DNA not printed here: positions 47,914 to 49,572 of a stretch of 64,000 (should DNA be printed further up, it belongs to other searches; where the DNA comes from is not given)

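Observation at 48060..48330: Sigma-54 activator whose receiver has Glu at the phospho-acceptor site and no canonical start codon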

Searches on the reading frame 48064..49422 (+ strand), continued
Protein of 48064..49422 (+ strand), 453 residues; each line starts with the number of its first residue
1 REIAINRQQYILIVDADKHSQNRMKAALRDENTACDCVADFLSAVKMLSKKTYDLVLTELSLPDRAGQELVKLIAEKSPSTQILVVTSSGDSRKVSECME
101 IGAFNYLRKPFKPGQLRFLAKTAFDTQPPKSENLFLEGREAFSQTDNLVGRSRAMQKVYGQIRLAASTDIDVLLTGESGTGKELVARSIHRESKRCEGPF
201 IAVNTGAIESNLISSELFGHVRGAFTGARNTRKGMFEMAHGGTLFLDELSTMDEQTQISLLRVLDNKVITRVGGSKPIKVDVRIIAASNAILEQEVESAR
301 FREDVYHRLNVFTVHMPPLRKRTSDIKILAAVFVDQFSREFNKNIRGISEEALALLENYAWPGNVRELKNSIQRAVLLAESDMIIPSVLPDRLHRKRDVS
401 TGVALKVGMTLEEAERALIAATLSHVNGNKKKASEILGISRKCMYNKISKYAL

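Call 13: find_encoding_contigs(protein=P0003, flank=8000, max_places=3)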
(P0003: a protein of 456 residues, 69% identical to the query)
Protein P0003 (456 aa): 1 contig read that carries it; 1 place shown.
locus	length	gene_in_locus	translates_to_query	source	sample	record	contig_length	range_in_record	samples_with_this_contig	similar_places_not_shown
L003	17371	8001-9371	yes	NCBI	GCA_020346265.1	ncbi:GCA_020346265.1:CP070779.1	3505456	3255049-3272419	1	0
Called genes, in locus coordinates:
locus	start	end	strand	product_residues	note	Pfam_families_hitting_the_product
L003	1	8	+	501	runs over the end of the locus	PF01590:GAF, PF13185:GAF_2, PF13492:GAF_3, PF00493:MCM (weak), PF00158:Sigma54_activat, PF14532:Sigma54_activ_2, PF25601:AAA_lid_14, PF02954:HTH_8, +1 more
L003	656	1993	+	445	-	PF08334:T2SSG (faint)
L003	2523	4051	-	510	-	PF22148:Fervidolysin_NPro-like, PF00082:Peptidase_S8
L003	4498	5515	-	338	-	PF00202:Aminotran_3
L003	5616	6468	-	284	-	PF00291:PALP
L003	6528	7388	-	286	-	PF09674:DUF2400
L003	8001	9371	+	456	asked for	PF00072:Response_reg, PF01078:Mg_chelatase (faint), PF00158:Sigma54_activat, PF14532:Sigma54_activ_2, PF00004:AAA (weak), PF07728:AAA_5, PF25601:AAA_lid_14, PF02954:HTH_8, +1 more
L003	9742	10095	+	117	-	-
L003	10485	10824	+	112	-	PF01842:ACT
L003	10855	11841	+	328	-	PF01336:tRNA_anti-codon, PF01966:HD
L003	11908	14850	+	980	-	-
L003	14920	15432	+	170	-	PF25084:LbH_EIF2B, PF25087:GMPPB_C, PF00132:Hexapep, PF14602:Hexapep_2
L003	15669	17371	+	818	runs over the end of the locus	PF01553:Acyltransferase, PF01210:NAD_Gly3P_dh_N, PF07479:NAD_Gly3P_dh_C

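Call 17: find_related_loci(query=window:48076-49422:+, collection=genome_contigs, flank=6000)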
Query window:48076-49422:+ (449 aa) in genome_contigs; peptide patterns used: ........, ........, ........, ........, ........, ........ (x = any residue, [..] = any of these).
519 stretches matched a pattern; 500 encode a relative of the query (tblastn E <= 1e-3); the best 80 are kept; 80 distinct loci.
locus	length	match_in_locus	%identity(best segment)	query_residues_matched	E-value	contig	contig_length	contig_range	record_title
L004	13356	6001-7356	39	7-449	5e-106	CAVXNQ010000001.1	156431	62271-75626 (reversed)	MAG: uncultured delta proteobacterium isolate MFD01721.bin.2.42 genome assembly, contig: contig_10001, whole genome shot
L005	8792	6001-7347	41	4-448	1e-105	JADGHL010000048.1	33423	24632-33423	MAG: Myxococcaceae bacterium isolate HOG29 NODE_538_length_33423_cov_20.323221, whole genome shotgun sequence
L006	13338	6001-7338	42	7-449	2e-105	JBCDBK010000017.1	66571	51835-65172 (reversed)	MAG: Planctomycetota bacterium isolate P01_F01_bin.81 k141_3262019_length_66571_cov_57.3212, whole genome shotgun sequen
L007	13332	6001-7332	41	5-446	9e-105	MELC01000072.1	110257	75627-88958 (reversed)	MAG: Acidobacteria bacterium RIFCSPLOWO2_12_FULL_66_21 rifcsplowo2_12_scaffold_544, whole genome shotgun sequence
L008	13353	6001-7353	41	7-449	1e-104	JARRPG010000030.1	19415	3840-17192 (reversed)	MAG: Desulfuromonadales bacterium isolate Spart_170_MAG scaffold_102, whole genome shotgun sequence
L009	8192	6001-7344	41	7-446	8e-105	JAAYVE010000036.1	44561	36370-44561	MAG: Deltaproteobacteria bacterium isolate AS27yjCOA_29 102965_AS27, whole genome shotgun sequence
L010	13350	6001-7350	38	7-446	3e-104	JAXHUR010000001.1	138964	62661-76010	MAG: Thermodesulfobacteriota bacterium isolate MAG56_tar_biofilm MAG56_1, whole genome shotgun sequence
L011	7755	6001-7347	38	7-449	2e-104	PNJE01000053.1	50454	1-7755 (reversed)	MAG: Candidatus Aminicenantes bacterium isolate ARK-02 NODE_36_length_50454_cov_7.63323, whole genome shotgun sequence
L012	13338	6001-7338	41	7-448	8e-104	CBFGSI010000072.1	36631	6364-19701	MAG TPA_asm: uncultured Archangiaceae bacterium isolate SRR17295755_concoct_80 genome assembly, contig: ERZ23329302.532,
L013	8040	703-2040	41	7-448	5e-104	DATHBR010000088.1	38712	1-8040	MAG TPA_asm: Myxococcaceae bacterium isolate SMAG_U10721 k141_647041, whole genome shotgun sequence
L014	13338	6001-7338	40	7-448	2e-103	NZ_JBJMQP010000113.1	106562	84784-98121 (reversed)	MAG: Hyalangium sp. isolate H3_16_all_fractions_metab_25_68_0 k255_3326376, whole genome shotgun sequence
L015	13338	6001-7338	40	7-448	3e-103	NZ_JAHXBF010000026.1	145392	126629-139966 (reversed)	Hyalangium versicolor strain H56D21 NODE_26_length_145392_cov_23.162875, whole genome shotgun sequence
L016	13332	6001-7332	40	7-446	7e-103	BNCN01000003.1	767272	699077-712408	Comamonas sp. KCTC 72670 KCTC 72670 DNA, sequence03, whole genome shotgun sequence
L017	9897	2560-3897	40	7-448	5e-103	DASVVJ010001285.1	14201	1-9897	MAG TPA_asm: Myxococcaceae bacterium isolate SMAG_U3340 k141_180941, whole genome shotgun sequence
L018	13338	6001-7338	39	7-448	5e-103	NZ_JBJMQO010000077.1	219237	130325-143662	MAG: Archangium sp. isolate H3_16_all_fractions_metab_conc_11_70_0 k255_4075643, whole genome shotgun sequence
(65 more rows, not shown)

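Call 18: find_encoding_contigs(protein=P0002, flank=6000, max_places=2)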
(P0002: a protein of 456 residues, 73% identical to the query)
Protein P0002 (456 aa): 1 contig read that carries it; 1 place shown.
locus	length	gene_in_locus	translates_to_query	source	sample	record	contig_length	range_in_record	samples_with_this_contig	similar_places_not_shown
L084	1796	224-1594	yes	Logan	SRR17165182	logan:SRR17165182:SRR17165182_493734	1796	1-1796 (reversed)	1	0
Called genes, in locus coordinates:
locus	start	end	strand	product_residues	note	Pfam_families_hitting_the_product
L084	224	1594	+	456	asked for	PF00072:Response_reg, PF00158:Sigma54_activat, PF00493:MCM (weak), PF01078:Mg_chelatase, PF14532:Sigma54_activ_2, PF07728:AAA_5, PF25601:AAA_lid_14, PF02954:HTH_8, +1 more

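Call 19: find_encoding_contigs(protein=P0008, flank=8000, max_places=2)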
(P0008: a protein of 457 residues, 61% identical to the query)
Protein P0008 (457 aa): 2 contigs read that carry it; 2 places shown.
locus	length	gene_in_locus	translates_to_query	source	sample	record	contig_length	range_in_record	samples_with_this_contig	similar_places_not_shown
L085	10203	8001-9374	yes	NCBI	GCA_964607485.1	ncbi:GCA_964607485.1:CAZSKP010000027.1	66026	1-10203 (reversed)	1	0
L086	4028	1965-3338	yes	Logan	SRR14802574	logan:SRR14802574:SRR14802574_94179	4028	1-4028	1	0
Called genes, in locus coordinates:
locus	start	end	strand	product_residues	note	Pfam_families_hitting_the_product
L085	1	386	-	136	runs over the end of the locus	-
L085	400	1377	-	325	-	PF02633:Creatininase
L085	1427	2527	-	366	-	PF08240:ADH_N, PF16912:Glu_dehyd_C, PF00107:ADH_zinc_N, PF13602:ADH_zinc_N_2 (weak)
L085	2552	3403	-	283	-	PF01261:AP_endonuc_2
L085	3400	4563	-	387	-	PF08240:ADH_N, PF16912:Glu_dehyd_C, PF00107:ADH_zinc_N, PF13602:ADH_zinc_N_2 (weak)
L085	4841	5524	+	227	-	PF00440:TetR_N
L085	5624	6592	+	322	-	PF01261:AP_endonuc_2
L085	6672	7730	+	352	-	PF01408:GFO_IDH_MocA, PF03447:NAD_binding_3 (weak), PF22725:GFO_IDH_MocA_C3, PF02894:GFO_IDH_MocA_C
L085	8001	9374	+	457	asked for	PF00072:Response_reg, PF00493:MCM, PF00158:Sigma54_activat, PF01078:Mg_chelatase (weak), PF14532:Sigma54_activ_2, PF07728:AAA_5, PF25601:AAA_lid_14, PF02954:HTH_8, +3 more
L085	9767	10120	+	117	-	-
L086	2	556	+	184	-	?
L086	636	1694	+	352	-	PF01408:GFO_IDH_MocA, PF03447:NAD_binding_3 (weak), PF22725:GFO_IDH_MocA_C3, PF02894:GFO_IDH_MocA_C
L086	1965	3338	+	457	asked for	PF00072:Response_reg, PF00493:MCM, PF00158:Sigma54_activat, PF01078:Mg_chelatase (weak), PF14532:Sigma54_activ_2, PF07728:AAA_5, PF25601:AAA_lid_14, PF02954:HTH_8, +3 more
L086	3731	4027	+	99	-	?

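Call 20: find_encoding_contigs(protein=P0005, flank=6000, max_places=2)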
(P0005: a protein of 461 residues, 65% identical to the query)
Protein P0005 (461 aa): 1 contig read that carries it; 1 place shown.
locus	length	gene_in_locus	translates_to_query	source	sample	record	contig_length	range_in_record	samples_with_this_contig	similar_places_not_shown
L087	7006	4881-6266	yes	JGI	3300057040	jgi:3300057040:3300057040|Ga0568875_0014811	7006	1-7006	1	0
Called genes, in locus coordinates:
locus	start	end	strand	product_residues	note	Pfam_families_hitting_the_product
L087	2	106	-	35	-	?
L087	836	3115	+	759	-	PF13439:Glyco_transf_4, PF00534:Glycos_transf_1, PF13692:Glyco_trans_1_4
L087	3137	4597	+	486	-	PF04041:Glyco_hydro_130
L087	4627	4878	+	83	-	-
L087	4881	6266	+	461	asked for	PF00072:Response_reg, PF00158:Sigma54_activat, PF00493:MCM (weak), PF14532:Sigma54_activ_2, PF00004:AAA (weak), PF07728:AAA_5, PF25601:AAA_lid_14, PF02954:HTH_8, +1 more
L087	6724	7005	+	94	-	?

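Call 21: find_encoding_contigs(protein=P0006, flank=6000, max_places=2)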
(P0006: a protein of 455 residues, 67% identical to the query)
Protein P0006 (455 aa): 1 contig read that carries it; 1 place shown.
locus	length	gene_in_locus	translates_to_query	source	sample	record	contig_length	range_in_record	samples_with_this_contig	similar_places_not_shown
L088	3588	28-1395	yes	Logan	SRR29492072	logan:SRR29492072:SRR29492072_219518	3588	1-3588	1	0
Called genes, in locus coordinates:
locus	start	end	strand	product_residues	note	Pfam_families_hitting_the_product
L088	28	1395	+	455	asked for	PF00072:Response_reg, PF00158:Sigma54_activat, PF00493:MCM (weak), PF01078:Mg_chelatase (weak), PF14532:Sigma54_activ_2, PF07728:AAA_5, PF25601:AAA_lid_14, PF02954:HTH_8, +2 more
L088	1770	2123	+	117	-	-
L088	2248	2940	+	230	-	PF02607:B12-binding_2, PF02310:B12-binding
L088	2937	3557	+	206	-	PF02965:Met_synt_B12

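Call 26: find_related_loci(query=window:48076-49422:+, collection=metagenome_contigs, flank=3000)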
Query window:48076-49422:+ (449 aa) in metagenome_contigs; peptide patterns used: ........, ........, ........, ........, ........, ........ (x = any residue, [..] = any of these).
448 stretches matched a pattern; 418 encode a relative of the query (tblastn E <= 1e-3); the best 80 are kept; 80 distinct loci.
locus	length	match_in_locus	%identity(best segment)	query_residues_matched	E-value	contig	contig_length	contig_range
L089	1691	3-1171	78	51-447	3e-161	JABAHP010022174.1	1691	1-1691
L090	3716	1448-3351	43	7-449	7e-121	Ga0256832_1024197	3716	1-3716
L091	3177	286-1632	40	4-449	6e-110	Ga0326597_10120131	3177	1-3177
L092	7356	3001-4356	39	7-449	2e-106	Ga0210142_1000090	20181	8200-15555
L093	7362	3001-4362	40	7-449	6e-105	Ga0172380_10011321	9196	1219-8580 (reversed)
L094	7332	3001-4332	41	5-446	4e-105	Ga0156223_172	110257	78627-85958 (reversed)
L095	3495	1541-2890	38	7-446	5e-107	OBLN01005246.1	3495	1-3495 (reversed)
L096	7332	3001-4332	41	5-446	4e-105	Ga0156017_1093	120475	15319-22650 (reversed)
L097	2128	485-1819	40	5-446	2e-110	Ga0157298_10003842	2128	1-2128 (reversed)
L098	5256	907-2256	39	7-446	1e-104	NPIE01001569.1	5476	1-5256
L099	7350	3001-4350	38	7-446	7e-104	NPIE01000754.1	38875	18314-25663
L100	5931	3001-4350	38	7-446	6e-104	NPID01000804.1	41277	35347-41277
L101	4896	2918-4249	40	7-446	1e-103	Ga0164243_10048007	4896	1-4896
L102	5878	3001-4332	40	7-446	4e-103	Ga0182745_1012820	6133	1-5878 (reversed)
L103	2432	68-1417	40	3-449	5e-107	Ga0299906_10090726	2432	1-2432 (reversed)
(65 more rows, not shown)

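Call 31: search_protein_families(library=pfam, proteins=[L003:9742-10092:+, L085:9767-10117:+, L088:1770-2120:+], max_evalue=10)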
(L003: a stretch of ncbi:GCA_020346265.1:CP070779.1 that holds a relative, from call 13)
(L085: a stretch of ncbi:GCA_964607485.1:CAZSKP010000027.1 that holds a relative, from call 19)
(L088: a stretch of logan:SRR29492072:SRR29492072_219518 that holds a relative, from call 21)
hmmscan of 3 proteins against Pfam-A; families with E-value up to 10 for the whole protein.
L003:9742-10092:+ (117 aa): 2 families
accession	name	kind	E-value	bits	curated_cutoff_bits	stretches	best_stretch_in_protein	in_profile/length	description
PF00072.30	Response_reg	-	0.00081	20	30.2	1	20-113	15-110/111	Response regulator receiver domain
PF14737.11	DUF4470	-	0.17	12.5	25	1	58-88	6-34/97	Domain of unknown function (DUF4470)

L085:9767-10117:+ (117 aa): 1 family
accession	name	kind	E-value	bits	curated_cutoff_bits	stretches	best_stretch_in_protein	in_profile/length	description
PF00072.30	Response_reg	-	0.0016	19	30.2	1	17-112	12-109/111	Response regulator receiver domain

L088:1770-2120:+ (117 aa): 4 families
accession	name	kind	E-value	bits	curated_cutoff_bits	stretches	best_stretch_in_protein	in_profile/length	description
PF00072.30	Response_reg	-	6.4e-05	23.5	30.2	1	17-112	12-109/111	Response regulator receiver domain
PF20161.5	VpsR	-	0.078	13.2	23.7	1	9-95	14-98/121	VpsR domain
PF09413.15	DUF2007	-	0.13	12.9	25.7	1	17-56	14-54/66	Putative prokaryotic signal transducing protein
PF02357.24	NusG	-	0.25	12.3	22.2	1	8-73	5-72/93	Transcription termination factor nusG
